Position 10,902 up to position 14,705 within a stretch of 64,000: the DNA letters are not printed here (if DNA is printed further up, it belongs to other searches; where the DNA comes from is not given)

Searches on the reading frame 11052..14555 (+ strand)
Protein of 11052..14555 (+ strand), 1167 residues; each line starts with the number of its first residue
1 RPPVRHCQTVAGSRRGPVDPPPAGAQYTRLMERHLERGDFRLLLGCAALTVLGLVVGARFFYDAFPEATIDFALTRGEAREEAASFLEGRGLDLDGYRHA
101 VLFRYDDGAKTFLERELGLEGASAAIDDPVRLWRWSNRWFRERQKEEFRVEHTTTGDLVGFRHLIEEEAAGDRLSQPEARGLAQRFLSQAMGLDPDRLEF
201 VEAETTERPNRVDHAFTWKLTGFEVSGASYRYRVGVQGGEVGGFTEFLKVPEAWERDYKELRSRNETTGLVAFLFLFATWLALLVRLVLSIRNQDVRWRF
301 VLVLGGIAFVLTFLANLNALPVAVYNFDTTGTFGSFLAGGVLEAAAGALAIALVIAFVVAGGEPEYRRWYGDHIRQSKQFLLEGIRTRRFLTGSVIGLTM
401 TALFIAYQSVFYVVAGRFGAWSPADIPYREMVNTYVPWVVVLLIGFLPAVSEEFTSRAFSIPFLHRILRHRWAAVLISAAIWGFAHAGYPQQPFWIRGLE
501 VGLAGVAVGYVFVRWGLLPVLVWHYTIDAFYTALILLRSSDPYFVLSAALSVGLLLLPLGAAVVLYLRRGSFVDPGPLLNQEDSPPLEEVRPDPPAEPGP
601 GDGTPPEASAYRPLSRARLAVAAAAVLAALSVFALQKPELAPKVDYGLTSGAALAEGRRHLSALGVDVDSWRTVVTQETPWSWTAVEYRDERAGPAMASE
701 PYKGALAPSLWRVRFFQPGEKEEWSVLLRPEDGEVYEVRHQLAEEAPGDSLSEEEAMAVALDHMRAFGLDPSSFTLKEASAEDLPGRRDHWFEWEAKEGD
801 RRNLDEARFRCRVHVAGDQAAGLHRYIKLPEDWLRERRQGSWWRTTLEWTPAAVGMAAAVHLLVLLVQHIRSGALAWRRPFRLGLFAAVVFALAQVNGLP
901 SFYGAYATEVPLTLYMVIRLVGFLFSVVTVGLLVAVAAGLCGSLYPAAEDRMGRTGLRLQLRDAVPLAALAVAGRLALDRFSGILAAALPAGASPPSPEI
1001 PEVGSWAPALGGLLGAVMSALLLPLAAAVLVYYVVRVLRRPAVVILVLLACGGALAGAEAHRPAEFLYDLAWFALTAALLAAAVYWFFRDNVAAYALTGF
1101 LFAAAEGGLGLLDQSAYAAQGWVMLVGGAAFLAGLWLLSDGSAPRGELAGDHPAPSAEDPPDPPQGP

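Call 40: search_protein_families(library=pfam, proteins=[window:11052-14555:+], max_evalue=0.00001)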
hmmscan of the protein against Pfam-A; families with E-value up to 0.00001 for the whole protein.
window:11052-14555:+ (1167 aa): 2 families
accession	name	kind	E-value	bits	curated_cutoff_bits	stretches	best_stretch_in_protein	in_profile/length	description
PF02517.21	Rce1-like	-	9.1e-11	42.4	22.4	1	437-529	4-92/93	Type II CAAX prenyl endopeptidase Rce1-like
PF16244.11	DUF4901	-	2.4e-07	31.4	27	0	134-225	37-126/148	YcdB, YcdC repeated domain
